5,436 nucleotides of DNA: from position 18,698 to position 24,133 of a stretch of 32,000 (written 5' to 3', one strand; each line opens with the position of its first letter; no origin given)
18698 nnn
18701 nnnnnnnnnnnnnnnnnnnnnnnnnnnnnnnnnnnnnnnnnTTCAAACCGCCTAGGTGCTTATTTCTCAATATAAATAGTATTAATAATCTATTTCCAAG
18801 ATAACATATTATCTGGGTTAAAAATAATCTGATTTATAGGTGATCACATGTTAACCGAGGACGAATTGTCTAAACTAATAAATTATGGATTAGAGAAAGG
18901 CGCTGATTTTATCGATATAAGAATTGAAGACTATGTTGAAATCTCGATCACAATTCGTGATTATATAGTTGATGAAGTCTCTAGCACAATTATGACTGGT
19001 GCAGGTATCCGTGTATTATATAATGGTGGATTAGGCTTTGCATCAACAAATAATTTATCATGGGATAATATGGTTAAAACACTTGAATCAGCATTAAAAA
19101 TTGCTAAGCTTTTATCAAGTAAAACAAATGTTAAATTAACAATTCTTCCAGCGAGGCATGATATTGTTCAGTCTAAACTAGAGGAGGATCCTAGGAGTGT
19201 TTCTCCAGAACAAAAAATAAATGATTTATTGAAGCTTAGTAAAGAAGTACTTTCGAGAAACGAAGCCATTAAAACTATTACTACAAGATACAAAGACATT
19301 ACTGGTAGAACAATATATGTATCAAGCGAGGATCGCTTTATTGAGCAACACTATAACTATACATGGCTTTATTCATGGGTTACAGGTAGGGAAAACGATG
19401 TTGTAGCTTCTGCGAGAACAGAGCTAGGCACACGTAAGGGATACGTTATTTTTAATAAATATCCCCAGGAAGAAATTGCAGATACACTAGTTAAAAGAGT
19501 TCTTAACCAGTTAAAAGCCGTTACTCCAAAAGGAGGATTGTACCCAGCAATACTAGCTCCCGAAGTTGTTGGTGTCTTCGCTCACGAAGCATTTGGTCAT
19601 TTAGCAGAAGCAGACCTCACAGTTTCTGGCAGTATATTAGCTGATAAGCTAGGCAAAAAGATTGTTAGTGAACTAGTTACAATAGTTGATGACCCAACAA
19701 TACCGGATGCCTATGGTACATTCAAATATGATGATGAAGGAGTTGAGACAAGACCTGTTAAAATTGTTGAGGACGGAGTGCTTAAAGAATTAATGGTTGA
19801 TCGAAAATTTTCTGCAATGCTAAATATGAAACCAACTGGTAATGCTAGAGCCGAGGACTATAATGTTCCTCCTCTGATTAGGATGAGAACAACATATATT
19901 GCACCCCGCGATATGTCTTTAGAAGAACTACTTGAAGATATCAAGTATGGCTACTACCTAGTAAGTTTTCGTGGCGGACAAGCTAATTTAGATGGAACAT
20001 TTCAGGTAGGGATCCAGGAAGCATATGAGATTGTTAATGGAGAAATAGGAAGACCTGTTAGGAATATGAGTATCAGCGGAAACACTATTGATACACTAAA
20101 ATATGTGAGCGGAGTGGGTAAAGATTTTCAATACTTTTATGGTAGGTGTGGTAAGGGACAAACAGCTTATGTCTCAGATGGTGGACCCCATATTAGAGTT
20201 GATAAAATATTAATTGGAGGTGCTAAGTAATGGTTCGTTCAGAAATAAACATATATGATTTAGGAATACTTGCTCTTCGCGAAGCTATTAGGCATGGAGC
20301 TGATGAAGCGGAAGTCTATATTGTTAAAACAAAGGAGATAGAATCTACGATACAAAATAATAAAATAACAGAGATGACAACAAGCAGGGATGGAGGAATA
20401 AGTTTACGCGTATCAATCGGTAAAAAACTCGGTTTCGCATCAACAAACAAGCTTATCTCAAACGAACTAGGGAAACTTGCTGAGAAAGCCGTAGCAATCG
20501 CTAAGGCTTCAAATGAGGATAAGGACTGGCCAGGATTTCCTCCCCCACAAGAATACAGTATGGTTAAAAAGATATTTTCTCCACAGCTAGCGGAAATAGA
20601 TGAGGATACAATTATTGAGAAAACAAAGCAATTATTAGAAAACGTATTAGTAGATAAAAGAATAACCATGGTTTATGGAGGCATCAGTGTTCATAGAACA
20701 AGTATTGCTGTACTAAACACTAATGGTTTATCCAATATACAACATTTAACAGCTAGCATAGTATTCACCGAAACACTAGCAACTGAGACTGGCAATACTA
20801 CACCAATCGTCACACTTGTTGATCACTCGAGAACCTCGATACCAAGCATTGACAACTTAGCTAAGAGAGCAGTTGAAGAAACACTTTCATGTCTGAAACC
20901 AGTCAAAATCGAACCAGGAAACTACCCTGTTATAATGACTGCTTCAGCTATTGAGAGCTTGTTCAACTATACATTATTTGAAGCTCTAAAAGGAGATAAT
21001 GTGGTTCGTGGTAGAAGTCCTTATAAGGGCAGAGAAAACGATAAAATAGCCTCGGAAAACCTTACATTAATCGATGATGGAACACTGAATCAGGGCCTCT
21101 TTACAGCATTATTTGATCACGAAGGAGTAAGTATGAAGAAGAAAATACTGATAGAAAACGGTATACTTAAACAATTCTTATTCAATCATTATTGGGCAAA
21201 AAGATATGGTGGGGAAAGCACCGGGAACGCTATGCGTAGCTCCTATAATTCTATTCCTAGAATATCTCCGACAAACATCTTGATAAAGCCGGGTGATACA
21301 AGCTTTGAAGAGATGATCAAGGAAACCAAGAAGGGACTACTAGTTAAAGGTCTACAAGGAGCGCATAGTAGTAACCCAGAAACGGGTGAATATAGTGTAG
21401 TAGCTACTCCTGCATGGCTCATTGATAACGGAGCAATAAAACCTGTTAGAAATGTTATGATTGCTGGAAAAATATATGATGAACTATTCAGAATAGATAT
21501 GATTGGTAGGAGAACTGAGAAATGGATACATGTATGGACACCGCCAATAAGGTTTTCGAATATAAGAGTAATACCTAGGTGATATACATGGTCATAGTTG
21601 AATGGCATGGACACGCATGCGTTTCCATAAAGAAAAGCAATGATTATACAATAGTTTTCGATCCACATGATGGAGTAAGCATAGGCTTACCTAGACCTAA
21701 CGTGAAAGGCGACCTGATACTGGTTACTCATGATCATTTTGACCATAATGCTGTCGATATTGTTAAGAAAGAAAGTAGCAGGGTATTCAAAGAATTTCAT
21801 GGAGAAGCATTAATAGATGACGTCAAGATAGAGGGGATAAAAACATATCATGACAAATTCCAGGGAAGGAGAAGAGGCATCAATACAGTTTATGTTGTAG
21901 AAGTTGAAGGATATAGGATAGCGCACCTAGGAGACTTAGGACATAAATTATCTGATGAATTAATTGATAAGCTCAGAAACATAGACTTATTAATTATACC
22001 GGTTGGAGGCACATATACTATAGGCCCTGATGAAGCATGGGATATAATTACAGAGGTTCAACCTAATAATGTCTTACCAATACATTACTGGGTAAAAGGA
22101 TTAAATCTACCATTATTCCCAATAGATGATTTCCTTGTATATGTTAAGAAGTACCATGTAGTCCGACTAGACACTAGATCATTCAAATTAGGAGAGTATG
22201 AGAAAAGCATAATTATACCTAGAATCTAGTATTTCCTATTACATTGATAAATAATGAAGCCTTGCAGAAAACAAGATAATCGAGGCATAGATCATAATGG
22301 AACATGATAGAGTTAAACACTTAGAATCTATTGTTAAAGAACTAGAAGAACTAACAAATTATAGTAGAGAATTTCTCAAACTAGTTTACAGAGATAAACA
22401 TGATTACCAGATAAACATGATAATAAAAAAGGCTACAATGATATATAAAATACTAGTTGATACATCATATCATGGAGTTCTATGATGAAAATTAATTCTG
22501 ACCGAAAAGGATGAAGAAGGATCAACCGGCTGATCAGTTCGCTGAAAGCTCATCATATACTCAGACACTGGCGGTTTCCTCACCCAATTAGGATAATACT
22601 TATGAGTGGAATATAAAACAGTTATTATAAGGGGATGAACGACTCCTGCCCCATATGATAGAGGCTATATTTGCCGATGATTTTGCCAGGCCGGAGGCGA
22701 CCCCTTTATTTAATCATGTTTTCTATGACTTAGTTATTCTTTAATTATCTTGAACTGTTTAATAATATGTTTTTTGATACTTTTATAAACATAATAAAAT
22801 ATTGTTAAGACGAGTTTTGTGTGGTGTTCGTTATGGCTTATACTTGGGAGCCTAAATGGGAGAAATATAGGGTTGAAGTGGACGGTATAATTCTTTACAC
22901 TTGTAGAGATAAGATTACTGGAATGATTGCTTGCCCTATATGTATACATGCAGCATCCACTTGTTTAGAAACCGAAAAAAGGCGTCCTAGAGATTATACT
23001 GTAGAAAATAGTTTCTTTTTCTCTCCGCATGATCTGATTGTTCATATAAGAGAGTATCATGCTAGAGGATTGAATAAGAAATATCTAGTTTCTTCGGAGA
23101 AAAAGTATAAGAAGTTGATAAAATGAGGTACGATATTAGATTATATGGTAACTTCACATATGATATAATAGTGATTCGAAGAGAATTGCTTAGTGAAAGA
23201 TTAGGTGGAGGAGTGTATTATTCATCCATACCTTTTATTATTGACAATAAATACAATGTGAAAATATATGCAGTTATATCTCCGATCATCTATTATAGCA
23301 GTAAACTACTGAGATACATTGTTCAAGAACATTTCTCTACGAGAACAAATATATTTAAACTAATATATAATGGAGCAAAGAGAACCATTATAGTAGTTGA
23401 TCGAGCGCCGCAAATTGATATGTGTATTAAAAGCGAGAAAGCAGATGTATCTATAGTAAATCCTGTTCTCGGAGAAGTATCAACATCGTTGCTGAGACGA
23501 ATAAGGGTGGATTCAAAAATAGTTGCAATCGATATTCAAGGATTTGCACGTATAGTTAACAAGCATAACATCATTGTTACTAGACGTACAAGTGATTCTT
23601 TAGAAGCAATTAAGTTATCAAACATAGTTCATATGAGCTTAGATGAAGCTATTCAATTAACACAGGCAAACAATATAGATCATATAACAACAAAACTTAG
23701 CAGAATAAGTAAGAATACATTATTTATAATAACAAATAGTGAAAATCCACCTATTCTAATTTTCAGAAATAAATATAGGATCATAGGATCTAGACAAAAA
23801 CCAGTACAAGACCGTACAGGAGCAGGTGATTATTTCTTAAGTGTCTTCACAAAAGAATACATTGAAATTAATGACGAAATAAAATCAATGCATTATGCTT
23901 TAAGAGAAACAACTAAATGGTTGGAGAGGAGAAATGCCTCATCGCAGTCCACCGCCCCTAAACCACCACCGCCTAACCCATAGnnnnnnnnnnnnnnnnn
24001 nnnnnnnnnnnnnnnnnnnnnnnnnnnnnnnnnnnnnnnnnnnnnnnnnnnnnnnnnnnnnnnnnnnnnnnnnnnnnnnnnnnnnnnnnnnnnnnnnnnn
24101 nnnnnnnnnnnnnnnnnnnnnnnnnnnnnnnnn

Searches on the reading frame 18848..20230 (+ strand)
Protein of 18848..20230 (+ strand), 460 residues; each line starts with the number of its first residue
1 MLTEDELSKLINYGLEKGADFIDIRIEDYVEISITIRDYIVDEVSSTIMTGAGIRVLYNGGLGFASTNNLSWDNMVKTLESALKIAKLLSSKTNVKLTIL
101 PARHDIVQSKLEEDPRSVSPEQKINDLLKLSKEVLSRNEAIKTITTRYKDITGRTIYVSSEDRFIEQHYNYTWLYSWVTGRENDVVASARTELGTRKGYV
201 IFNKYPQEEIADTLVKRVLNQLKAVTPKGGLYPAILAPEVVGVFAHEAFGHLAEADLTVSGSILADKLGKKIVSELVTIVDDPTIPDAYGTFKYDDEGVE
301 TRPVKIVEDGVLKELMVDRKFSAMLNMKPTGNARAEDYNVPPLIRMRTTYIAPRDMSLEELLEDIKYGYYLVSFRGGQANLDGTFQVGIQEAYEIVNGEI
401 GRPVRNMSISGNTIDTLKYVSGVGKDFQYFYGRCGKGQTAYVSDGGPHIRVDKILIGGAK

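Call 24: search_protein_families(library=pfam, proteins=[window:18848-20230:+], max_evalue=0.001)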
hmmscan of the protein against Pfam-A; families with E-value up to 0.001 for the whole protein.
window:18848-20230:+ (460 aa): 3 families
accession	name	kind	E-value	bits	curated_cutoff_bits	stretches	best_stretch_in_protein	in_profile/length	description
PF19289.4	PmbA_TldD_3rd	-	9.5e-68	228.1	22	1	230-458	2-220/220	PmbA/TldA metallopeptidase C-terminal domain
PF01523.21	PmbA_TldD_1st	-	6.6e-16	58.7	20.9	1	23-86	2-65/65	PmbA/TldA metallopeptidase domain 1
PF19290.4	PmbA_TldD_2nd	-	2.8e-12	47.5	20.9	1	114-222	2-109/109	PmbA/TldA metallopeptidase central domain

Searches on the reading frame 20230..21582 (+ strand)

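Call 24: search_protein_families(library=pfam, proteins=[window:20230-21582:+], max_evalue=0.001)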
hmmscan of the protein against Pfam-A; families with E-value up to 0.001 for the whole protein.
window:20230-21582:+ (450 aa): 2 families
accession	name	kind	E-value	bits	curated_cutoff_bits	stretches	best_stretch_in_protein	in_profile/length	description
PF19289.4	PmbA_TldD_3rd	-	2.3e-73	246.4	22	1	229-447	1-218/220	PmbA/TldA metallopeptidase C-terminal domain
PF01523.21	PmbA_TldD_1st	-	2.1e-15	57.1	20.9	1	27-91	1-65/65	PmbA/TldA metallopeptidase domain 1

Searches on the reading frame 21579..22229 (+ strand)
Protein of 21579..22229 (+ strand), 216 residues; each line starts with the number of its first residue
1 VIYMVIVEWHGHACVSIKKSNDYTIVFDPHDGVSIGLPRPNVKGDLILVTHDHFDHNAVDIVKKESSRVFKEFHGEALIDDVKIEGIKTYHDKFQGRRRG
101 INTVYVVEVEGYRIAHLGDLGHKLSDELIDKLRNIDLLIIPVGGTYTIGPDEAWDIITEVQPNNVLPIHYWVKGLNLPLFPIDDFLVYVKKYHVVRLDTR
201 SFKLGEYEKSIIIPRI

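Call 24: search_protein_families(library=pfam, proteins=[window:21579-22229:+], max_evalue=0.001)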
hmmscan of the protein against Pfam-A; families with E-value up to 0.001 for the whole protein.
window:21579-22229:+ (216 aa): 2 families
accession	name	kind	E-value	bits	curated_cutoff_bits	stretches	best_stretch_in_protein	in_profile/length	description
PF13483.12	Lactamase_B_3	-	6.4e-45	153.4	24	1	7-169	2-160/160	Beta-lactamase superfamily domain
PF12706.13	Lactamase_B_2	-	5e-13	49.5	27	1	82-170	103-200/200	Beta-lactamase superfamily domain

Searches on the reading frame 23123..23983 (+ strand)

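Call 25: search_protein_families(library=pfam, proteins=[window:23123-23983:+], max_evalue=0.001)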
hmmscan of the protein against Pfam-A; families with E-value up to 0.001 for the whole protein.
window:23123-23983:+ (286 aa): 1 family
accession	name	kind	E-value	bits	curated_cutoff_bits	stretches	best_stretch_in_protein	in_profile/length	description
PF00294.29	PfkB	-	5.2e-05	23.2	25.8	1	127-248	143-271/302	pfkB family carbohydrate kinase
